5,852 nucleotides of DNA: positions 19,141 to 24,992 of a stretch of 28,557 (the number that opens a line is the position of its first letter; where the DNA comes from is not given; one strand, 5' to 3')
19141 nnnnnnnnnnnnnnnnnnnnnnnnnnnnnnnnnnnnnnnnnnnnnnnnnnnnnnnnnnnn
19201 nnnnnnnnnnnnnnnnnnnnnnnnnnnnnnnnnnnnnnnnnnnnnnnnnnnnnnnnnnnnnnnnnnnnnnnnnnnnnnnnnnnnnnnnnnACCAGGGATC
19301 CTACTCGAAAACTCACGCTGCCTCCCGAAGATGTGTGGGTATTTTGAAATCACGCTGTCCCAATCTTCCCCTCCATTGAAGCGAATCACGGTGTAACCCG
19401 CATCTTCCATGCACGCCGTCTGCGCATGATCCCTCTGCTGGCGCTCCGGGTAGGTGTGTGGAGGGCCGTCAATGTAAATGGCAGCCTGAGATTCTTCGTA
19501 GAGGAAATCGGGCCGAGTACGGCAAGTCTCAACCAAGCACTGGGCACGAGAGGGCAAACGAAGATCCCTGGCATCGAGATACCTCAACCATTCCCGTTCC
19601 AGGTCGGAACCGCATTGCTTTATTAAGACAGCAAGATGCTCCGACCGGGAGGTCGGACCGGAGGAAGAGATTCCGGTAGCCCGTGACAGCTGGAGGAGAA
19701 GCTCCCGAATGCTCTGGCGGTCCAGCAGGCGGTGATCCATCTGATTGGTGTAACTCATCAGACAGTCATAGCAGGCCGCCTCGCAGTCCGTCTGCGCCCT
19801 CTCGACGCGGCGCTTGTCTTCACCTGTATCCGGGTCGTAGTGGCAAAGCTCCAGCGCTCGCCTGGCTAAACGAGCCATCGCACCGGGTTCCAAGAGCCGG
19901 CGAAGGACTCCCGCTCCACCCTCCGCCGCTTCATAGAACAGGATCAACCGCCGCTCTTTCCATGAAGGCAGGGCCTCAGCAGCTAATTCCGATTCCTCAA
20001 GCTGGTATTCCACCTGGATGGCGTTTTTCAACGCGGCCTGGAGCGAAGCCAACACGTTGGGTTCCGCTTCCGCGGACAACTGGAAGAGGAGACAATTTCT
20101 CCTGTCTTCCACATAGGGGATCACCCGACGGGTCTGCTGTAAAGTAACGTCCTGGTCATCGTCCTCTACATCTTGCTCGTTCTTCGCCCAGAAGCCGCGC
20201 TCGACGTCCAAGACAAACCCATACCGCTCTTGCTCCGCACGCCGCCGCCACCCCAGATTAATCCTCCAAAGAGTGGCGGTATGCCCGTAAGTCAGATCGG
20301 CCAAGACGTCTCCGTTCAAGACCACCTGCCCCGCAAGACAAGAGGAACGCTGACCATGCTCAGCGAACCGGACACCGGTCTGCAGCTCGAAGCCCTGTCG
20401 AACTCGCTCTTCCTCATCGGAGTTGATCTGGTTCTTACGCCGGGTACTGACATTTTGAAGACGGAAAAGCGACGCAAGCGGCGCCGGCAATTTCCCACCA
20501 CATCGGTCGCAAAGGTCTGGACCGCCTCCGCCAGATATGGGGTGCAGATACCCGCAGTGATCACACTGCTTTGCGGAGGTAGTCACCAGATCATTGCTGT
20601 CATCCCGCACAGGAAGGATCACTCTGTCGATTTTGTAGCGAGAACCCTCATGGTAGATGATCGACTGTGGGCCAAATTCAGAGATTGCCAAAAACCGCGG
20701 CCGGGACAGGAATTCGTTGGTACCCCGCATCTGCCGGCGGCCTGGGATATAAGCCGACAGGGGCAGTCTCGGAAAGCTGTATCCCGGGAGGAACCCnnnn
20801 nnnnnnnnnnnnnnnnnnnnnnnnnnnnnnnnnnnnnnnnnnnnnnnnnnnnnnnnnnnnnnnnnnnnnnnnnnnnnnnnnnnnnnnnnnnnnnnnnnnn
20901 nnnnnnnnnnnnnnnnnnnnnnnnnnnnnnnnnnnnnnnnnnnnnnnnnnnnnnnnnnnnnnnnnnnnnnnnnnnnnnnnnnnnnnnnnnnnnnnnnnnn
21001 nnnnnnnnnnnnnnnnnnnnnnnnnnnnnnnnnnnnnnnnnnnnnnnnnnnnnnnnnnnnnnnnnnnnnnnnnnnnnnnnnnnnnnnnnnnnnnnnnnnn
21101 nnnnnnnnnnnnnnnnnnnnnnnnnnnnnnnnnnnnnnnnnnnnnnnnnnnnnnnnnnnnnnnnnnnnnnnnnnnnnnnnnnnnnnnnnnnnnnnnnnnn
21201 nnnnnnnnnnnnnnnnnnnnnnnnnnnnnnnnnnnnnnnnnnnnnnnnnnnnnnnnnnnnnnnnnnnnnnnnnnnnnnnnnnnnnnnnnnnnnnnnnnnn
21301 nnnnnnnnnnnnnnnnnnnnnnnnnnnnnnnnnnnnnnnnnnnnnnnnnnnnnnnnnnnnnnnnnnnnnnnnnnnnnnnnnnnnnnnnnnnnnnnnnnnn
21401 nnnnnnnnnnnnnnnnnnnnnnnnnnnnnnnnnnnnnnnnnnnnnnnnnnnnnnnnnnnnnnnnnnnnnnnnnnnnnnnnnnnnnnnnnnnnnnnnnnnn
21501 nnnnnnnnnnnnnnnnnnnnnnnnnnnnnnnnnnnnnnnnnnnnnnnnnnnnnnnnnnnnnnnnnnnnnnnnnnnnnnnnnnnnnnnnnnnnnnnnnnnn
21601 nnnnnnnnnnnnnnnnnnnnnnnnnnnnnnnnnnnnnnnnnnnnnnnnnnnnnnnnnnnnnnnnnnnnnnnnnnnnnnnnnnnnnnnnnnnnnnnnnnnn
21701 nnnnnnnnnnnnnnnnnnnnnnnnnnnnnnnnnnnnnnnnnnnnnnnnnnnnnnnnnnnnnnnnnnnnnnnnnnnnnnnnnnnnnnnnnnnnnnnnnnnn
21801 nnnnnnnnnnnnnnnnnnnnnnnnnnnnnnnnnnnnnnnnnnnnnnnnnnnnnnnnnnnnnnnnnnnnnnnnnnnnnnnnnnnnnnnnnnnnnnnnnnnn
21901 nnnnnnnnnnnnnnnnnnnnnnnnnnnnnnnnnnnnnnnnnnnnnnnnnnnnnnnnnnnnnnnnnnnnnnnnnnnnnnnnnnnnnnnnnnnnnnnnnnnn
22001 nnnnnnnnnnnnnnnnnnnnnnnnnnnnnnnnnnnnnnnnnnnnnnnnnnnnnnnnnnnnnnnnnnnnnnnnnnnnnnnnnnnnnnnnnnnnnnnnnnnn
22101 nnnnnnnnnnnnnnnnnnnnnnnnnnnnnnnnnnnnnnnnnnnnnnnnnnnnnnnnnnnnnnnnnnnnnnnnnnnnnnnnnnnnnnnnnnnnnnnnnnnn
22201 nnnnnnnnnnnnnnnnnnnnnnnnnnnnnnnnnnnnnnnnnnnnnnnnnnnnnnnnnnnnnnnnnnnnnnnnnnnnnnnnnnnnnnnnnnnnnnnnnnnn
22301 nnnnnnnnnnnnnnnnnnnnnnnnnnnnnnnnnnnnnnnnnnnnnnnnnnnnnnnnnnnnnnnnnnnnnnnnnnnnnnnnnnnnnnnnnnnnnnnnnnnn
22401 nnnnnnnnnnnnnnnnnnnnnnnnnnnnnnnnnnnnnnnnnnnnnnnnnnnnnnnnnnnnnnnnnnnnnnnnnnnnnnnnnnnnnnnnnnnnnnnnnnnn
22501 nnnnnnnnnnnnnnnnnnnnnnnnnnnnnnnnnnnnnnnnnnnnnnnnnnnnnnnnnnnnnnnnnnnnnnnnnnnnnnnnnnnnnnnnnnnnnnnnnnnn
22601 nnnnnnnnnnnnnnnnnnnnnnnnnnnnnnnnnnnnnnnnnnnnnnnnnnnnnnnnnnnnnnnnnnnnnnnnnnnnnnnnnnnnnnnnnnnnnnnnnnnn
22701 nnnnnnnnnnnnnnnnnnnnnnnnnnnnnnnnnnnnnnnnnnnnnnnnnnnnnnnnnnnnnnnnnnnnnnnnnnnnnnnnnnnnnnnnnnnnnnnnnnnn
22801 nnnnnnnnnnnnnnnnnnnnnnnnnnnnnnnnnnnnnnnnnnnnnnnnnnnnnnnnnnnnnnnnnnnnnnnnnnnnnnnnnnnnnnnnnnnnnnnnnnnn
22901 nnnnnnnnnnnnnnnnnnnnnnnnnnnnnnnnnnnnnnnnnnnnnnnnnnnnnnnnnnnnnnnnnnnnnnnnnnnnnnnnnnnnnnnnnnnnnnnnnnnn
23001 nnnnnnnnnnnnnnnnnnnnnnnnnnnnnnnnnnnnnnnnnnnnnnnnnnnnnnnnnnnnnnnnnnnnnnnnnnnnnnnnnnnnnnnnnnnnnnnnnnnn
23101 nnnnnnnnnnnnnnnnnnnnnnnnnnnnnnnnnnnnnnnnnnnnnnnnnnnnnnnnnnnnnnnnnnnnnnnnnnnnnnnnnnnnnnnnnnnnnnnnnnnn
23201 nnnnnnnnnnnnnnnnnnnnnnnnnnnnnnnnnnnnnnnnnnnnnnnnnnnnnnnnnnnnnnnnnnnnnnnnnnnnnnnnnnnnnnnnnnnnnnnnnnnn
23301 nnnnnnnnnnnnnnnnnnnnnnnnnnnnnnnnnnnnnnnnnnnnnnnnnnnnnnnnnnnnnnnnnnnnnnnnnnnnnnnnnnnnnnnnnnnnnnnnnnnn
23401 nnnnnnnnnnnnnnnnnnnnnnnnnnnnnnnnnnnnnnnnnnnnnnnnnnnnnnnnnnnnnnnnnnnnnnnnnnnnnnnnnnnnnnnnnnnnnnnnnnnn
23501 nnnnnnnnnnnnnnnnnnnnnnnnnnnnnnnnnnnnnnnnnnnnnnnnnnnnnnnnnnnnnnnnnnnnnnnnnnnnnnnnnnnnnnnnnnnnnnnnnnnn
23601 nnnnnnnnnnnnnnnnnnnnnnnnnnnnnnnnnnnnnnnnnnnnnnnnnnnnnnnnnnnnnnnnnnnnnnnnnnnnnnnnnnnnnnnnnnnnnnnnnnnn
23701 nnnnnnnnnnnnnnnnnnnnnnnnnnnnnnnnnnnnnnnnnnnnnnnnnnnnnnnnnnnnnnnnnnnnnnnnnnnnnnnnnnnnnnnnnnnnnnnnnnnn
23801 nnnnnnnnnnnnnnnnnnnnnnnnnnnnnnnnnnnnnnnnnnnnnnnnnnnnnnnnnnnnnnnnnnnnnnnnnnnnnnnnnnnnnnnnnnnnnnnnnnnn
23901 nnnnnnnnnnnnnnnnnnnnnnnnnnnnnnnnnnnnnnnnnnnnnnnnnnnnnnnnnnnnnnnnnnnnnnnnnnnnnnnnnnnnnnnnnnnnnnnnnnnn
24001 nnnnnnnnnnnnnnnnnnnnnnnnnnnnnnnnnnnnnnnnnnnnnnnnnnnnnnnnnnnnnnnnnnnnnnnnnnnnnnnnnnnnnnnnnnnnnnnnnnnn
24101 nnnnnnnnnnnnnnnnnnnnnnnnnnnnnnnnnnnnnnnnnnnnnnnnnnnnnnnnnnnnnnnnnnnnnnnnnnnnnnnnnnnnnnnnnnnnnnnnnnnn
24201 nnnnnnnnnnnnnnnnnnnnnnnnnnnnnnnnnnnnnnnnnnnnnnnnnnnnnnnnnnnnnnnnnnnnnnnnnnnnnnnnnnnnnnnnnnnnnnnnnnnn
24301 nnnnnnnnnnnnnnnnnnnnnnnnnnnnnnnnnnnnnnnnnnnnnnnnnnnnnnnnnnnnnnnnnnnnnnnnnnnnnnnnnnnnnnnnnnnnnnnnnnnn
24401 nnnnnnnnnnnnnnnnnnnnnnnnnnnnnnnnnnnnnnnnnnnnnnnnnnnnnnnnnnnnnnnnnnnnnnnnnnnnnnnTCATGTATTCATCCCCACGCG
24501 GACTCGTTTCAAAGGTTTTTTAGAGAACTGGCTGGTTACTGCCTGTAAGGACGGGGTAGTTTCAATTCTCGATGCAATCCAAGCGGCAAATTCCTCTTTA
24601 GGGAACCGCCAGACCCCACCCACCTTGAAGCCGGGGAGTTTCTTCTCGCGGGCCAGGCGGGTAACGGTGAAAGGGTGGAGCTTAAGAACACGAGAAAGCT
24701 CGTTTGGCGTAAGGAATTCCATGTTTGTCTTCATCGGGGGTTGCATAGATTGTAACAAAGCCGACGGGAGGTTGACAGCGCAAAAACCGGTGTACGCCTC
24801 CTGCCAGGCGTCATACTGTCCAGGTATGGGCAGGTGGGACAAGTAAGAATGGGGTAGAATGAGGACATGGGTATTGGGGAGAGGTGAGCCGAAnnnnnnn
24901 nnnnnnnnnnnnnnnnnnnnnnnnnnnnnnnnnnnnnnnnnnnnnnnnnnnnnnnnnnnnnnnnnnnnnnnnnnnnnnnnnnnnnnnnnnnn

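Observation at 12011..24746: Non-canonical DISARM class-1-like defense operon: HTH - DrmA-like helicase-nuclease fusion - SNF2 (DrmD) - N6A MTase (DrmMI) - Zn-ribbon protein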

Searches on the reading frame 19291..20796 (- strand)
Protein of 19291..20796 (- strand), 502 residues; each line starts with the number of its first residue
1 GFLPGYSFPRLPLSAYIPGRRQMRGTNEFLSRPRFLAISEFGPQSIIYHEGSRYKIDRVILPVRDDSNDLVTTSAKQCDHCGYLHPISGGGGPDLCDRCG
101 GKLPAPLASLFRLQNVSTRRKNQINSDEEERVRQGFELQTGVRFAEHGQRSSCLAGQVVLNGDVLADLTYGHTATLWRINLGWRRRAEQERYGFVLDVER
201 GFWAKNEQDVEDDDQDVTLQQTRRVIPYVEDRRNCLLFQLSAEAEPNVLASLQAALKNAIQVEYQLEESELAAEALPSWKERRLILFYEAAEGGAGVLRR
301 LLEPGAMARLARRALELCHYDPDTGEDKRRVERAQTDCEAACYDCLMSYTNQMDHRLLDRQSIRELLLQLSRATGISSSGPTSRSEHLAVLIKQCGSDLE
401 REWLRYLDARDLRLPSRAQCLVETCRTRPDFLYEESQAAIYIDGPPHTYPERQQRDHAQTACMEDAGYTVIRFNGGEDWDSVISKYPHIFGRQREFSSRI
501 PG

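Call 66: find_homologous_proteins(query=window:19291-20796:-, max_evalue=0.001)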
Query window:19291-20796:- (502 aa): 1556 proteins with E <= 0.001 among 8000 candidates; the best 120 are listed.
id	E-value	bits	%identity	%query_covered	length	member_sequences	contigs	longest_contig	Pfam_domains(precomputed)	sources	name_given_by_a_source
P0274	7.4e-230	782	68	98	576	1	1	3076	PF04480.19,PF09369.16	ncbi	-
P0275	1.0e-221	755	67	98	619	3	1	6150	PF04480.19,PF09369.16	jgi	jgi:very-short-patch-repair endonuclease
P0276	3.3e-215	734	64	98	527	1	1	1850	PF09369.16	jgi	jgi:very-short-patch-repair endonuclease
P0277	2.6e-209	714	64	98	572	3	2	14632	PF04480.19,PF09369.16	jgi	jgi:very-short-patch-repair endonuclease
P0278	3.4e-209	714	63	98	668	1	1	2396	PF04480.19,PF09369.16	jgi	-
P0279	1.2e-208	712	63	98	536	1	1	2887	PF04480.19,PF09369.16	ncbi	ncbi:MAG: Zn-binding domain-containing protein, partial [Candidatus Binatia bacterium]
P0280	9.7e-208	709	63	98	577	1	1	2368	PF09369.16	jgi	jgi:very-short-patch-repair endonuclease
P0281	3.1e-206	704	63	98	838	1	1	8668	PF09369.16,PF00271.38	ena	-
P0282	4.1e-206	704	63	98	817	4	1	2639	PF09369.16,PF00271.38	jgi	jgi:very-short-patch-repair endonuclease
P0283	1.0e-205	702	64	98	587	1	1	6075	PF09369.16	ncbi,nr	ncbi:MAG: DUF1998 domain-containing protein, partial [Gemmataceae bacterium]|nr:DUF1998 domain-conta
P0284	1.7e-205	702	62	98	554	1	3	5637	PF09369.16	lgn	-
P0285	8.5e-205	699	64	98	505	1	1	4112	PF09369.16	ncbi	-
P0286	3.9e-204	697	60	98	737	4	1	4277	PF04480.19,PF09369.16,PF00271.38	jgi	-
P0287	7.9e-204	696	63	98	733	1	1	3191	PF09369.16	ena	-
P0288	1.4e-203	695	62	98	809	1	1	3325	PF09369.16,PF00271.38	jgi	jgi:very-short-patch-repair endonuclease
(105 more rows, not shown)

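Call 81: predict_structure(alignment_id=A3)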
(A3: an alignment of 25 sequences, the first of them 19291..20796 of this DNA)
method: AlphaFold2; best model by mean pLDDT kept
length: 502 residues; sequences in the alignment: 25
mean_pLDDT: 74.3   pTM: 0.68
mean pLDDT of the five models: 74.3, 72.8, 72.1, 71.3, 70.9
residues with pLDDT >= 90: 159; 70-90: 183; 50-70: 62; < 50: 98
segments of 3 or more residues with pLDDT < 50: 1-41, 46-54, 62-68, 115-130, 208-219, 339-341, 495-502
pLDDT, mean of each block of 10 residues (from residue 1): 27 31 32 32 49 49 45 83 86 84 88 48 41 69 72 87 94 86 73 75 58 44 77 91 92 94 86 89 91 77 92 93 86 55 65 83 95 87 80 90 91 87 90 90 85 90 94 83 87 46 34
secondary structure, 60 per line:
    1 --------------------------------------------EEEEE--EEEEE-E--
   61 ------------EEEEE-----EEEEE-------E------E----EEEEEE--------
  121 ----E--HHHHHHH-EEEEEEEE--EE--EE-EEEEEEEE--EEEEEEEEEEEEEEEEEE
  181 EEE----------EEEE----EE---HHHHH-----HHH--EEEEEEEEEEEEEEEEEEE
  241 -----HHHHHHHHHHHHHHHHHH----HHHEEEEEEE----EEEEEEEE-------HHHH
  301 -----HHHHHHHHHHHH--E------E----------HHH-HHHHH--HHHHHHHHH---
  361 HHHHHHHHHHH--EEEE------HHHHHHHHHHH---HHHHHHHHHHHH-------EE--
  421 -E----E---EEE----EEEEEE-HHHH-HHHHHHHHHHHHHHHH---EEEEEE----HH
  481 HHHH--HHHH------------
elements in order: E45-49 E52-56 E73-77 E83-87 E107-112 H128-134 E136-143 E153-160 E163-183 E194-197 H207-211 E222-240 H246-263 E271-277 E282-289 H297-300 H306-317 H342-346 H349-357 H361-371 E374-377 H384-394 H398-409 E431-433 E438-443 H445-448 H450-465 E469-474 H479-484 H487-490

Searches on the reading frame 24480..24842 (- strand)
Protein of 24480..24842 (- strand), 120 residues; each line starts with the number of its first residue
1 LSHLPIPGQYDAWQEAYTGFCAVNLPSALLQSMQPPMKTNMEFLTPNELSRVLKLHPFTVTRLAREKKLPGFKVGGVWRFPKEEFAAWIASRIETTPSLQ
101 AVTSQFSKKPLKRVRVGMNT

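Call 4: search_protein_families(library=pfam, proteins=[window:24480-24842:-], max_evalue=0.01)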
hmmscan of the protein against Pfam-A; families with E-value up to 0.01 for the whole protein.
window:24480-24842:- (120 aa): 1 family
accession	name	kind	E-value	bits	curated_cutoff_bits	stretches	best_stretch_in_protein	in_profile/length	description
PF12728.13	HTH_17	-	2.1e-13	50.7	27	1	43-92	1-50/51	Helix-turn-helix domain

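Call 5: search_protein_families(library=padloc, proteins=[window:24480-24842:-], max_evalue=0.01)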
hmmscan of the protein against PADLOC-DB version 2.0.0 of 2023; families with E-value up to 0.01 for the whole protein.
window:24480-24842:- (120 aa): 1 family
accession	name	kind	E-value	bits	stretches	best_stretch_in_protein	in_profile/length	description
PDLC04133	mad1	-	9.9e-06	23.8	1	39-90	1-52/60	mads_1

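Call 6: search_protein_families(library=ncbifam, proteins=[window:24480-24842:-], max_evalue=0.01)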
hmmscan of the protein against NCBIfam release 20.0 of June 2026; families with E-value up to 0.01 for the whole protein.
window:24480-24842:- (120 aa): 3 families
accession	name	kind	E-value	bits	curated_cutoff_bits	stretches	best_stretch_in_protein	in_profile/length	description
NF047737.1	antiphage_MADS1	equivalog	1.1e-11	44.8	80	1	43-89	3-49/49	methylation-associated defense system helix-turn-helix domain-containing protein MAD1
TIGR01764.1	excise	domain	1.2e-09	38.4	28.8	1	43-90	1-48/49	excisionase family DNA-binding protein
NF033787.1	HTH_BldC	subfamily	0.0015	18.4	77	1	43-86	2-46/49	BldC family transcriptional regulator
